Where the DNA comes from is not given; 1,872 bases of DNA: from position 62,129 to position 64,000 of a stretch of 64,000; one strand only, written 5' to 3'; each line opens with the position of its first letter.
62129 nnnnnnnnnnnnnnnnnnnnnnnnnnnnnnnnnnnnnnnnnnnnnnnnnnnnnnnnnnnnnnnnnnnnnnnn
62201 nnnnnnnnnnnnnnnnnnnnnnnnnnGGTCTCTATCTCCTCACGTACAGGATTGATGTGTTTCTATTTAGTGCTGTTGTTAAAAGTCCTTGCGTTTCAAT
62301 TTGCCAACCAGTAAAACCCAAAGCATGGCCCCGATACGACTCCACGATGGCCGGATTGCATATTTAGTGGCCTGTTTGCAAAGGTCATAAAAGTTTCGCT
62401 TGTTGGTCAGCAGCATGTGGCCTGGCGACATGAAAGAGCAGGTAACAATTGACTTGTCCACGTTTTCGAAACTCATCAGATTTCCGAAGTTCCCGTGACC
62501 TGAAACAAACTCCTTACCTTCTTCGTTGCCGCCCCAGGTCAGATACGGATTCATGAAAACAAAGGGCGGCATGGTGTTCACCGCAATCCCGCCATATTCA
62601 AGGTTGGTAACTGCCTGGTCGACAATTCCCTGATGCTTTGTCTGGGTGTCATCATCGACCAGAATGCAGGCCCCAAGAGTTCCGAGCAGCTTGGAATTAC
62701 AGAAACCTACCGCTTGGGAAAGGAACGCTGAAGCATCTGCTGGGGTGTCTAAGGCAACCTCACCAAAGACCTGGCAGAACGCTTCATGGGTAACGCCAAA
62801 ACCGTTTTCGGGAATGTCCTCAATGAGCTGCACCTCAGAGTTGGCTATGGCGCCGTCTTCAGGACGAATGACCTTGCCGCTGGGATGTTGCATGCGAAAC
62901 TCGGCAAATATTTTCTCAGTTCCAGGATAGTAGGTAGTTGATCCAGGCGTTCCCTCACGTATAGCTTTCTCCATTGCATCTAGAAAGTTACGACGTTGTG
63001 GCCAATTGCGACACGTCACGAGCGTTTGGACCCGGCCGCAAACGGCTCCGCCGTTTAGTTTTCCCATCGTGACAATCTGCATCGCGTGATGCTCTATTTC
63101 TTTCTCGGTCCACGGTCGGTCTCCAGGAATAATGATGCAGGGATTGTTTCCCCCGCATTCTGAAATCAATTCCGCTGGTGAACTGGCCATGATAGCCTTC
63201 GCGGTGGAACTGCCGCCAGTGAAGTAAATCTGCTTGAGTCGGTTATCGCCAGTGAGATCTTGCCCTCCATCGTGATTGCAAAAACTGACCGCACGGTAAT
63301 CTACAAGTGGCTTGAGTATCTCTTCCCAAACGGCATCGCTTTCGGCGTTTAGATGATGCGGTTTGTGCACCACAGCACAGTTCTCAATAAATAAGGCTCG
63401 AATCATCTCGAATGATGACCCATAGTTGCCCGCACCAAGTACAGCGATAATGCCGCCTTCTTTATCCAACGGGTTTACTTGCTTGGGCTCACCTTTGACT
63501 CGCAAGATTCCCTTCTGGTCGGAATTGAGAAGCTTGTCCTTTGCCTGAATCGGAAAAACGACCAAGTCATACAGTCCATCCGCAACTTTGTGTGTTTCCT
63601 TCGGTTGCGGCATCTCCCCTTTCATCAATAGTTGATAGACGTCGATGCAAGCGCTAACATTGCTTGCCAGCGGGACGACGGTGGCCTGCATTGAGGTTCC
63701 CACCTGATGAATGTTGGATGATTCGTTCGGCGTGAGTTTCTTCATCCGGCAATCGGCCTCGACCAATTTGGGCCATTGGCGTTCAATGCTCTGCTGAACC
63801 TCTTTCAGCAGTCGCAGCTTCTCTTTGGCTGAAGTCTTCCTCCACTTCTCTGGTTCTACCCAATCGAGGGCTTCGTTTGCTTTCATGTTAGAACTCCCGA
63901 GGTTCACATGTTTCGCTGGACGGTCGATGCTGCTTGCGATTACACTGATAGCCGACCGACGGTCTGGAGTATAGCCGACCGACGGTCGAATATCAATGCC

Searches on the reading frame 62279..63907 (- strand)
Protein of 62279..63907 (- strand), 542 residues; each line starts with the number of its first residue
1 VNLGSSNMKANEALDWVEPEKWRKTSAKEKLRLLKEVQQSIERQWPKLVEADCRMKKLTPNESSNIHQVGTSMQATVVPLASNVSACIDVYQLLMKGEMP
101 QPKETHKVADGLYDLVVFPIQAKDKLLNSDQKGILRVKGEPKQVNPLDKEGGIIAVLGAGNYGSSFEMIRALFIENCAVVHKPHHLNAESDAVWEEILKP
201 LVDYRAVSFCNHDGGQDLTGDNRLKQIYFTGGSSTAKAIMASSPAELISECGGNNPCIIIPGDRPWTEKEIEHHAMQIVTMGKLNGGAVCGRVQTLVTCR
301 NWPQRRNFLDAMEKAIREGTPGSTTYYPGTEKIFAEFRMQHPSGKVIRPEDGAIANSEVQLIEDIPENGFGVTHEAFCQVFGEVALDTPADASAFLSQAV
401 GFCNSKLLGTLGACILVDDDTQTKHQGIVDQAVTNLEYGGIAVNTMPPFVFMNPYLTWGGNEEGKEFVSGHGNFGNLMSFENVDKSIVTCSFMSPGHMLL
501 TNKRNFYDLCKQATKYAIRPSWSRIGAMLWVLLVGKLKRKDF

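Call 38: search_protein_families(library=pfam, proteins=[window:62279-63907:-], max_evalue=0.01)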
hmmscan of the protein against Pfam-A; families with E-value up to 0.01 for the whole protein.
window:62279-63907:- (542 aa): 1 family
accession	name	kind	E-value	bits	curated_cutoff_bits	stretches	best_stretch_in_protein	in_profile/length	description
PF00171.27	Aldedh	-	9.9e-12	44.6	23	1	171-317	149-294/461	Aldehyde dehydrogenase family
